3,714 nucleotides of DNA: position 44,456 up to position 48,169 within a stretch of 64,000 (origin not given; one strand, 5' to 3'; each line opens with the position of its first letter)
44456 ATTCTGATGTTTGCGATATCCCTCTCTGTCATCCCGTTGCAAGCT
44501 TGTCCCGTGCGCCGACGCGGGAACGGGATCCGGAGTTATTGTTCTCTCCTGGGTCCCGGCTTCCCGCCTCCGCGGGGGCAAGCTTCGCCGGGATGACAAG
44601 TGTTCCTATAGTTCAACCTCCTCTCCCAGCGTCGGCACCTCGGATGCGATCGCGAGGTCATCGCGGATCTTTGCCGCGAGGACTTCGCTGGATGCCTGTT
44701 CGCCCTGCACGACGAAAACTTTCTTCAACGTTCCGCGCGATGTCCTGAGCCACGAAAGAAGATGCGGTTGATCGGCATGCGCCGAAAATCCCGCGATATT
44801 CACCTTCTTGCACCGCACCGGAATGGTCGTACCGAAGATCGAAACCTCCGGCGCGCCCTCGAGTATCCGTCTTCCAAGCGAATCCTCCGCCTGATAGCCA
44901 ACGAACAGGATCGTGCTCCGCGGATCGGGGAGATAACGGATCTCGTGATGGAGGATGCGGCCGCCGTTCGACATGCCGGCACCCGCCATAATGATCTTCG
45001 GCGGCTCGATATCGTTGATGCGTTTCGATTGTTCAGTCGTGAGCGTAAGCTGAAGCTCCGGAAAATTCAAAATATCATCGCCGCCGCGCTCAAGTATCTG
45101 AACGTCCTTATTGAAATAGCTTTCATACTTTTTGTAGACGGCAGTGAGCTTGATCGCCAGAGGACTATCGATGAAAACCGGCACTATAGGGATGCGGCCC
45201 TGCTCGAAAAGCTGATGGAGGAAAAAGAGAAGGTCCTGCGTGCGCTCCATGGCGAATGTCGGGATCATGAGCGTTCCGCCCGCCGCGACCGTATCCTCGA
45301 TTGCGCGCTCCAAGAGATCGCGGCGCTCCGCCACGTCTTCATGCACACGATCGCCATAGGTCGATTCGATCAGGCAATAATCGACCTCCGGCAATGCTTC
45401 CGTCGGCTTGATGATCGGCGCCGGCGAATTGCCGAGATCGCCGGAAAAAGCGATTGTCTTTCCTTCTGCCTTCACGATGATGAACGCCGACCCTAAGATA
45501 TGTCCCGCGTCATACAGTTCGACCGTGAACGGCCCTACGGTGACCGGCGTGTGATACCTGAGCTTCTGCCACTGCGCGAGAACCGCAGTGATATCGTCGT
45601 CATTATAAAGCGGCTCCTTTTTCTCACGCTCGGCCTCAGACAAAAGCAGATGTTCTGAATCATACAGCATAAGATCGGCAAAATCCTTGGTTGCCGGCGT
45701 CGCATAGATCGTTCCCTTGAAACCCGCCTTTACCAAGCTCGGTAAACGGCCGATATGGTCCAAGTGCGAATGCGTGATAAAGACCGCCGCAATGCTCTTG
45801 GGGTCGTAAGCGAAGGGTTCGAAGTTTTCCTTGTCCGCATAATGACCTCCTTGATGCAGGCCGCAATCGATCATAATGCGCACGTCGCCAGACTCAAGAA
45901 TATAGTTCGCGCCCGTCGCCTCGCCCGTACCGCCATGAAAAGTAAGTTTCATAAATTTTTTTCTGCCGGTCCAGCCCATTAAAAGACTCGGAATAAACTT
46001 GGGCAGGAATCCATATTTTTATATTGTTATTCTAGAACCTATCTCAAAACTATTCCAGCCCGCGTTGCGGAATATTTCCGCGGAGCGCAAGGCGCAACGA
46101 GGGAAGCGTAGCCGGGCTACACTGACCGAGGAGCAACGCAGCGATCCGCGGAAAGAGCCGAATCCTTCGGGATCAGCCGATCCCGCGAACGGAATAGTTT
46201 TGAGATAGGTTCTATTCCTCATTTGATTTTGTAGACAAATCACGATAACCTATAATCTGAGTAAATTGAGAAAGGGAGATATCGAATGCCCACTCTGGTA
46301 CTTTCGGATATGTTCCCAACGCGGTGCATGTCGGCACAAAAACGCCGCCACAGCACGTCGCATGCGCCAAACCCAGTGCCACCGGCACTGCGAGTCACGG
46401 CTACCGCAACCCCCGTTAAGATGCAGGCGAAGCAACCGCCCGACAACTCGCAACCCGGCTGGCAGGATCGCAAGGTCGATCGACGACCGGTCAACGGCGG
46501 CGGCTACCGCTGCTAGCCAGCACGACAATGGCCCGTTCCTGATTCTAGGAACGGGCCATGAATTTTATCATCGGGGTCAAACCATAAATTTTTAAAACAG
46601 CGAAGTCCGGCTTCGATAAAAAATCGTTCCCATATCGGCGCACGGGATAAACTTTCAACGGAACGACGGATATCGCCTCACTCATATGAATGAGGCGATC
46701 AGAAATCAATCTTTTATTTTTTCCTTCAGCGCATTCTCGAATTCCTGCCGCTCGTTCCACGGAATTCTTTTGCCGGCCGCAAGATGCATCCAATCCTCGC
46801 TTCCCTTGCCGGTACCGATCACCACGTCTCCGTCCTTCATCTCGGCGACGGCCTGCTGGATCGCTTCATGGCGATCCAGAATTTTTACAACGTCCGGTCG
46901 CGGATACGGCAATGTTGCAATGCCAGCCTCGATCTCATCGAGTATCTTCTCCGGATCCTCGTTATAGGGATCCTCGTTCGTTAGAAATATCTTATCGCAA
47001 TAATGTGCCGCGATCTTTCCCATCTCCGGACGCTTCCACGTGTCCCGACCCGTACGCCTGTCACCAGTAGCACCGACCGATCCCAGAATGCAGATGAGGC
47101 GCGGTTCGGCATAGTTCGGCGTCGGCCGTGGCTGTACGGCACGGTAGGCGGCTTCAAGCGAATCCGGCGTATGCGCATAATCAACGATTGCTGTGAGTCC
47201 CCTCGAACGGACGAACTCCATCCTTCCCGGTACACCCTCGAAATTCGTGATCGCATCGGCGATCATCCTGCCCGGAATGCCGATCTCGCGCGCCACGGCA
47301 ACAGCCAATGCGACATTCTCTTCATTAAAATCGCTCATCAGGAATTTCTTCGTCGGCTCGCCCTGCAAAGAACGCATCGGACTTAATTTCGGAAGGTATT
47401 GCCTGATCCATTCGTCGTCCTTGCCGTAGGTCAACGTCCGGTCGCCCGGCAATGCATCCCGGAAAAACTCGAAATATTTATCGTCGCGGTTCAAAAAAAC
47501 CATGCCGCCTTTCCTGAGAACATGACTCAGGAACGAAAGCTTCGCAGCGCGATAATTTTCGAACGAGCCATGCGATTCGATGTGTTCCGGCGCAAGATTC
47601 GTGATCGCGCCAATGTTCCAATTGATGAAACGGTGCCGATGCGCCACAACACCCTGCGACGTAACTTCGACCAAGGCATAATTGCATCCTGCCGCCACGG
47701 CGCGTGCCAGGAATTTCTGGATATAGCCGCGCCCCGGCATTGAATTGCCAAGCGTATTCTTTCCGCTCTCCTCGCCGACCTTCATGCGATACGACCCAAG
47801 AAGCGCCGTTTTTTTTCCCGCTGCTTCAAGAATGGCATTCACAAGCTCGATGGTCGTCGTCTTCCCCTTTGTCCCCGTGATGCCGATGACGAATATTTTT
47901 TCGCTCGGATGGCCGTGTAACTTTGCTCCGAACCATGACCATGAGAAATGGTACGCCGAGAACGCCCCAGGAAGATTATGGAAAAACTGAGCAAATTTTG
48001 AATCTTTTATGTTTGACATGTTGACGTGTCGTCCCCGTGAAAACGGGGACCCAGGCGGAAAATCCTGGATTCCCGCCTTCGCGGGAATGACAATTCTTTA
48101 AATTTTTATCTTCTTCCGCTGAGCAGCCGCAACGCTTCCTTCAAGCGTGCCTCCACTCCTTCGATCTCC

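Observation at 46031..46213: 183 bp element with perfect 24 bp terminal inverted repeats and a highly structured GC-rich core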

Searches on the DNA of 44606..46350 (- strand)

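Call 5: search_rna_families(source=window, start=45900, end=46350, threshold=evalue, max_evalue=10, show_alignments=3)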
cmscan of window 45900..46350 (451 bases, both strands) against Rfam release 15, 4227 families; matches with E-value up to 10: 2.
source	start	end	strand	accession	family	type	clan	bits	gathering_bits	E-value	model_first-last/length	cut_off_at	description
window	46006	46233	+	RF02030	tp2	Gene; sRNA;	-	36.1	50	0.00018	1-114/114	no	tp2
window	46168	46228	+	RF01146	sR15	Gene; snRNA; snoRNA; CD-box;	-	15.1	40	4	1-65/65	no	Small nucleolar RNA sR15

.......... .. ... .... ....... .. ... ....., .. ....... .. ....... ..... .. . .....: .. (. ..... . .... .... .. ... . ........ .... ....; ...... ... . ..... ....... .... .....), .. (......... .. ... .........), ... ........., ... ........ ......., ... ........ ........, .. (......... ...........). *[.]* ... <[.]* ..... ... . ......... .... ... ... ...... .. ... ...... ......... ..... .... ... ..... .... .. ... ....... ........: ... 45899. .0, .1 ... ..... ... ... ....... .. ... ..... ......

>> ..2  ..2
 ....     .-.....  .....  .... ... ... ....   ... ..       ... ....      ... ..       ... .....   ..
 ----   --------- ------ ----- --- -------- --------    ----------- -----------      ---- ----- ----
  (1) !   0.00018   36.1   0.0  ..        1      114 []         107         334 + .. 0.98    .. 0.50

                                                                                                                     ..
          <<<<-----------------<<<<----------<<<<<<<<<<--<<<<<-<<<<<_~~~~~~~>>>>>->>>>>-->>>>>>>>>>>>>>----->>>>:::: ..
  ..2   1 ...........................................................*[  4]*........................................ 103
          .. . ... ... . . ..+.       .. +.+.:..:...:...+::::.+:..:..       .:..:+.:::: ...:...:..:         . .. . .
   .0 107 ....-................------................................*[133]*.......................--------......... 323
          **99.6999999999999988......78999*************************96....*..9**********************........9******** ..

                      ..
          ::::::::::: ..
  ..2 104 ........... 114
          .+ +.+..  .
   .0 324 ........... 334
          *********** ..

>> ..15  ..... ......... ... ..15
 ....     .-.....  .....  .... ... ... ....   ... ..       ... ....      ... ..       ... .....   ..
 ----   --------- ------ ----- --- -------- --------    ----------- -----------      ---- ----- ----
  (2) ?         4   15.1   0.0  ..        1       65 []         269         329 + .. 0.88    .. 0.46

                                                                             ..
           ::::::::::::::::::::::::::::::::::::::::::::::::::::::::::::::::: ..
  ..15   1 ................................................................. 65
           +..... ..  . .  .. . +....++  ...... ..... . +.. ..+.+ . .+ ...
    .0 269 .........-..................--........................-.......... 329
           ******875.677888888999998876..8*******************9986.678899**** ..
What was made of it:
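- On Known structured RNA family (Rfam 15): The best hit on the element is tp2, at 36.1 against 50 (call 5).
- Closest known: Rfam RF02030. Same: A long AU-rich hairpin stem aligns with the arms (36.1 bits; call 5).
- There is a sub-threshold Rfam hit to tp2 (36.1 bits, E = 1.8e-4; call 5). It aligns only the arms and treats the 133-nt core as an insertion (call 5).
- Tried and rejected: A permissive search on the element gave the sub-threshold tp2 and sR15 hits, rejected as arm-only or chance (call 5).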

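Call 46: search_rna_families(source=L036, start=8900, end=9320, threshold=evalue, max_evalue=10, show_alignments=2)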
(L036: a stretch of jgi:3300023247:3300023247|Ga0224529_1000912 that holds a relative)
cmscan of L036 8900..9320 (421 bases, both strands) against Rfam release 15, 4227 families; matches with E-value up to 10: 2.
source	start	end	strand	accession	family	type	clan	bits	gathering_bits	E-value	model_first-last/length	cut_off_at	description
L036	9127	9198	-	RF03878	mir-B6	Gene; miRNA;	-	23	89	0.9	1-83/83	no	mir-B6 microRNA precursor family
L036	9127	9198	+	RF03878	mir-B6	Gene; miRNA;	-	22.2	89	1.3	1-83/83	no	mir-B6 microRNA precursor family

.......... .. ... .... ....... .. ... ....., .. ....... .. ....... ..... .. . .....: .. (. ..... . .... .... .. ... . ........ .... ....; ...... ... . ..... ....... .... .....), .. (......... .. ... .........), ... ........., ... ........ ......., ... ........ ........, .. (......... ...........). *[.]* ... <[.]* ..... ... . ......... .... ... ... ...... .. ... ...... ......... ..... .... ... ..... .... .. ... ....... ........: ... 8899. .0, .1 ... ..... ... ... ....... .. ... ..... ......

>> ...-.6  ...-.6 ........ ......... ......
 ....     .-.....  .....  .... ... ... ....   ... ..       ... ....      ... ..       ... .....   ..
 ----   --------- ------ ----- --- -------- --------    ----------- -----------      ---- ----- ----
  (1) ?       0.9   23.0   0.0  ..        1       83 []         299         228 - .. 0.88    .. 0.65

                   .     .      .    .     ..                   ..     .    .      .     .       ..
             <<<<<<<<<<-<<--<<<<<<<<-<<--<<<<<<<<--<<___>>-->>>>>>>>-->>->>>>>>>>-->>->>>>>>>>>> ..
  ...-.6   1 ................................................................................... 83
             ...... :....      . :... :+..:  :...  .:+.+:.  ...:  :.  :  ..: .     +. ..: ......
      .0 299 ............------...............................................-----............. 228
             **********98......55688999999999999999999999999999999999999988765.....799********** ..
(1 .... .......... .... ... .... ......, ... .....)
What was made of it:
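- Closest known: Rfam RF02030. Different: The sister version gives no tp2 hit at all (call 46).
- No Rfam hit on the long form (call 46).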

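Call 63: search_dna_similar(query=window:46020-46230:+, collection=plasmids, mode=distant, max_rows=10, max_evalue=0.01)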
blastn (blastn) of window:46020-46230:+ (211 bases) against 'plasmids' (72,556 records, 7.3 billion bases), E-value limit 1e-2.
No match.

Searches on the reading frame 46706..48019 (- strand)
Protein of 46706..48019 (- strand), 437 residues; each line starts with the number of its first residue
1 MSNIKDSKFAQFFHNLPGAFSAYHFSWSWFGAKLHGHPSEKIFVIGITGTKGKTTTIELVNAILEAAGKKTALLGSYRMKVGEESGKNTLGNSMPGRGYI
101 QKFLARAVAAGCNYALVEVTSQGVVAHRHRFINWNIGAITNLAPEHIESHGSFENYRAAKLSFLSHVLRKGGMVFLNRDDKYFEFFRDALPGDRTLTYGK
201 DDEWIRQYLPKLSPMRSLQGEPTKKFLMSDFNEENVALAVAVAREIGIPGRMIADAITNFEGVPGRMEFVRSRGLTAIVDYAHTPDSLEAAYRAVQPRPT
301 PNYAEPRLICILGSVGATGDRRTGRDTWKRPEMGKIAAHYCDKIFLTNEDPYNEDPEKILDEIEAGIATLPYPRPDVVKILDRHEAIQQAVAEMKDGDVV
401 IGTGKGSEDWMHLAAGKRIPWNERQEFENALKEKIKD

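Call 15: find_encoding_contigs(protein=window:46706-48019:-, flank=3000, max_places=10)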
Protein window:46706-48019:- (437 aa): 3 contigs read that carry it; 1 place shown.
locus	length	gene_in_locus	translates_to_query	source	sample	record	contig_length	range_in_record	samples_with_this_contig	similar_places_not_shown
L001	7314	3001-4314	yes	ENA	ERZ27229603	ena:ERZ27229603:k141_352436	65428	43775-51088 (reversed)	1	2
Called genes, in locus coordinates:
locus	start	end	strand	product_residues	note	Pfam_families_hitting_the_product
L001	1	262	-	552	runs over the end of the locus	PF00496:SBP_bac_5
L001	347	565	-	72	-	PF03840:SecG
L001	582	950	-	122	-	PF04020:Phage_holin_4_2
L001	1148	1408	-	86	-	PF01649:Ribosomal_S20p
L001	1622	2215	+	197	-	-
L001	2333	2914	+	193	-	PF01330:RuvA_N, PF00633:HHH (faint), PF14520:HHH_5, PF07499:RuvA_C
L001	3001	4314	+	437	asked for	PF08245:Mur_ligase_M, PF02875:Mur_ligase_C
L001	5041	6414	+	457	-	PF23023:Anti-Pycsar_Apyc1, PF00753:Lactamase_B, PF16661:Lactamase_B_6, PF12706:Lactamase_B_2, PF10996:Beta-Casp, PF07521:RMMBL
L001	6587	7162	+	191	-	PF18306:LDcluster4, PF03641:Lysine_decarbox (weak)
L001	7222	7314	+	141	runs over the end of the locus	-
